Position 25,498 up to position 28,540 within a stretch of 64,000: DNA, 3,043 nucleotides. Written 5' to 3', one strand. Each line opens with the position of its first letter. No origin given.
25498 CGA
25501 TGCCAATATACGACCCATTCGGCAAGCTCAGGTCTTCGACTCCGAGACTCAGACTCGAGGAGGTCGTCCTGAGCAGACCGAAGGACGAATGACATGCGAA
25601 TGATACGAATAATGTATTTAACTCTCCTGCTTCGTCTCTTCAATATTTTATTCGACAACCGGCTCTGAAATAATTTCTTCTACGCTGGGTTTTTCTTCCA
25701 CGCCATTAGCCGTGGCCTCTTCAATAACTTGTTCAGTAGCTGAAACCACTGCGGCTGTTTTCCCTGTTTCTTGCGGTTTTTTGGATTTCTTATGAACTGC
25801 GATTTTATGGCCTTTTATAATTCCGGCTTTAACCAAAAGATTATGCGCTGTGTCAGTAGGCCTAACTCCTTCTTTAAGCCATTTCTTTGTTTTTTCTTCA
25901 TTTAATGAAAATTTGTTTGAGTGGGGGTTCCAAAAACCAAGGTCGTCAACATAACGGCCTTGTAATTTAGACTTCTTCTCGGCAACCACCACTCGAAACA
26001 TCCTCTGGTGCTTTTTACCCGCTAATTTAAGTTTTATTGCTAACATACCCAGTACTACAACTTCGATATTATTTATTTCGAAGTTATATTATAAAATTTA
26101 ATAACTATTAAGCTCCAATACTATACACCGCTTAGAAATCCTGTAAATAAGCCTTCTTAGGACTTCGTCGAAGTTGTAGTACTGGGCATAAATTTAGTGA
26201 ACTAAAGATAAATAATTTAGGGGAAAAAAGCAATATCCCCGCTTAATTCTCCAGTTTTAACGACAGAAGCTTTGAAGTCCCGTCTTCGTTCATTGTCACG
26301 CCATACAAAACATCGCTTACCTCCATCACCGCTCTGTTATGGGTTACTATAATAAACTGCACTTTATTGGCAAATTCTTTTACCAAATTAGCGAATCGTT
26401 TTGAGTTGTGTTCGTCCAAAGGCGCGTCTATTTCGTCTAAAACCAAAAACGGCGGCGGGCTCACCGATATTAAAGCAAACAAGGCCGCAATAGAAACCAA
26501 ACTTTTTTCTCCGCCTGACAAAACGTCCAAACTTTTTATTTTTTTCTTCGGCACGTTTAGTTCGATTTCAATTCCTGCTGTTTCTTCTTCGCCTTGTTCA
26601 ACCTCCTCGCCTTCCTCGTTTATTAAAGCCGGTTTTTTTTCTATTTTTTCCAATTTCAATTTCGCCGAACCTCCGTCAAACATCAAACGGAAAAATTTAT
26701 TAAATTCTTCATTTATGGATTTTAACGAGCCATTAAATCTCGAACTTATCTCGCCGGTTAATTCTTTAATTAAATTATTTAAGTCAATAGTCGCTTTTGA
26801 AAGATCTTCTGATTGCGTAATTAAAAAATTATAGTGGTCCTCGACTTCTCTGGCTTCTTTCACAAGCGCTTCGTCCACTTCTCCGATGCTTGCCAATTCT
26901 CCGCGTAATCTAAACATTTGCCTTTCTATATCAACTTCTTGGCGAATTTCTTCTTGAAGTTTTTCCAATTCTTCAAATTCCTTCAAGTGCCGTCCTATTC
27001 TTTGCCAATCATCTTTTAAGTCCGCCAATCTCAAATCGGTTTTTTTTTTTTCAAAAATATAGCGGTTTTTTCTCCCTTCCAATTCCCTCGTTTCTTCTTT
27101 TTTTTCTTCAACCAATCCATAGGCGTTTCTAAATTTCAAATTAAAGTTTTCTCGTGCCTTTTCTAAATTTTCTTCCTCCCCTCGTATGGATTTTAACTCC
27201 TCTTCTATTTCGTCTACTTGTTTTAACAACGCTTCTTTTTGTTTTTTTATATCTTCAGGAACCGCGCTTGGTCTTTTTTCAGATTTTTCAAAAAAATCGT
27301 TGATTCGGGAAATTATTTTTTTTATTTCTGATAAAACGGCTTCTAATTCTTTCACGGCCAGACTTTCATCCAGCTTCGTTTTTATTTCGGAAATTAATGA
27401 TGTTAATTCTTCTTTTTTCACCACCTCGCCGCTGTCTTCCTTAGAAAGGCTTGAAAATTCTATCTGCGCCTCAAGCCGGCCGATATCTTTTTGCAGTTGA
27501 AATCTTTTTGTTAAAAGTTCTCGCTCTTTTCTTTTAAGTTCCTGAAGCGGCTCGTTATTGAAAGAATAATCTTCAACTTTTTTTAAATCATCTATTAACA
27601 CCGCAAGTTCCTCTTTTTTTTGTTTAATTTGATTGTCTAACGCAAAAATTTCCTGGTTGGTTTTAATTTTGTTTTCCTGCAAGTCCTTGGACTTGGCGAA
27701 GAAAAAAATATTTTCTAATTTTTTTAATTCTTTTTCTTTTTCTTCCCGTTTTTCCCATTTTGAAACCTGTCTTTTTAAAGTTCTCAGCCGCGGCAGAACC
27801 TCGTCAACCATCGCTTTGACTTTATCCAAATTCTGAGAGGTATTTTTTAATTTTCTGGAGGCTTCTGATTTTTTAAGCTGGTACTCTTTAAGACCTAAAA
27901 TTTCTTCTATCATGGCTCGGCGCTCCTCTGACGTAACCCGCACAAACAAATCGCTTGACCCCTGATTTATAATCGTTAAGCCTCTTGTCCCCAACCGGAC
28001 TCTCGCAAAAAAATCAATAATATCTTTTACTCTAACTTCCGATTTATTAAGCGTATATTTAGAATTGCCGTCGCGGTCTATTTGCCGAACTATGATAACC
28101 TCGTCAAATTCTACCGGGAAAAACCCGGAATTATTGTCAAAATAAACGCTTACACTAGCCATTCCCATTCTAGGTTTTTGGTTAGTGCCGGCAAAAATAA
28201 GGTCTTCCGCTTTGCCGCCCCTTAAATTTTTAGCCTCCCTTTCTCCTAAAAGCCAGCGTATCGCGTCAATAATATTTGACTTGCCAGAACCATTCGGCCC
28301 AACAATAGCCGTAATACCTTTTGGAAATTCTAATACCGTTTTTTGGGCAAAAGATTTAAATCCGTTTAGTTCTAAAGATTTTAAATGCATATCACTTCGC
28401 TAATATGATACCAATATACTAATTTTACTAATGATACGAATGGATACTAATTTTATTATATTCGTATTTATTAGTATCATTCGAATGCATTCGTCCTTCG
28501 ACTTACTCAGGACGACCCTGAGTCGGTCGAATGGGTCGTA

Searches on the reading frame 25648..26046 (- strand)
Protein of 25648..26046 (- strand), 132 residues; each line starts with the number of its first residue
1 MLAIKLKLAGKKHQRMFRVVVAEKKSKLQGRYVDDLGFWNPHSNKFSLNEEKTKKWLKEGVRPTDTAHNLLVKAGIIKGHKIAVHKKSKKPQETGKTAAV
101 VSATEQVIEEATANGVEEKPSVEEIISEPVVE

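Call 12: search_protein_families(library=pfam, proteins=[window:25648-26046:-])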
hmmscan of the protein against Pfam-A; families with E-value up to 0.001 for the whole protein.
window:25648-26046:- (132 aa): 1 family
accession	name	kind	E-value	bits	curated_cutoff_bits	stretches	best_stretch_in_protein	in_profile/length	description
PF00886.24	Ribosomal_S16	-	2.3e-15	56.7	27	1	9-64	2-62/62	Ribosomal protein S16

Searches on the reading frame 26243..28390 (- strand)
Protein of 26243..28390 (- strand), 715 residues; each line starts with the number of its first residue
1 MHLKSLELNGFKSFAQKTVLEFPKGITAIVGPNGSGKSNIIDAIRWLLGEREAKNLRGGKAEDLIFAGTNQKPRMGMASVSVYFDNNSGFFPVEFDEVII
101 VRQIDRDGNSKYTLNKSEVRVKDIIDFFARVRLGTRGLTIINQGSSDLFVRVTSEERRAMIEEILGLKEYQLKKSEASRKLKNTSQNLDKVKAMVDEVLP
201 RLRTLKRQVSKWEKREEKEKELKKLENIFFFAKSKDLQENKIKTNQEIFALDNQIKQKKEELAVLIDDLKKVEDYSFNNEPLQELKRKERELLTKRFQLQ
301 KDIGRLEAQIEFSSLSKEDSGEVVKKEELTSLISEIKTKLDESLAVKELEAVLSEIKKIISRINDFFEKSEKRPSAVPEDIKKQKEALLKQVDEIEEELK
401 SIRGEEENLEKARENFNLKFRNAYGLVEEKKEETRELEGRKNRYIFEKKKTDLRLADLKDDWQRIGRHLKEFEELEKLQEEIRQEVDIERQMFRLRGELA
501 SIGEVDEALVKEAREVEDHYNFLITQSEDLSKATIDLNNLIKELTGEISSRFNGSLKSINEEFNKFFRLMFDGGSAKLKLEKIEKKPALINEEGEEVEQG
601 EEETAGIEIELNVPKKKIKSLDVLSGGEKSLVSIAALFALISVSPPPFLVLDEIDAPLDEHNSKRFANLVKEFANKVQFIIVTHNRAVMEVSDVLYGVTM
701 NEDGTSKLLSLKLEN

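Call 12: search_protein_families(library=pfam, proteins=[window:26243-28390:-])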
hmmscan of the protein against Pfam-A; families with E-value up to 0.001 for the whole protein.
window:26243-28390:- (715 aa): 7 families
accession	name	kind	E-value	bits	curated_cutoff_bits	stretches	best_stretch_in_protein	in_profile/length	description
PF02463.25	SMC_N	-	3e-63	213.6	40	1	2-706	1-219/220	RecF/RecN/SMC N terminal domain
PF13304.12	AAA_21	-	3e-17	64.1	27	2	494-689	105-303/304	AAA domain, putative AbiEii toxin, Type IV TA system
PF13476.12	AAA_23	-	7.3e-16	59.8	27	1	5-262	1-200/201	AAA domain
PF13175.12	AAA_15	-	3.1e-12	47.2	32.1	1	1-686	1-371/374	AAA ATPase domain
PF13555.12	AAA_29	-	5.4e-08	32.9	27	1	3-48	1-46/61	P-loop containing region of AAA domain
PF00005.33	ABC_tran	-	2.8e-05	25.1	25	0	25-49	12-36/137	ABC transporter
PF13514.12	AAA_27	-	0.00046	20.3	22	1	1-48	1-50/206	AAA domain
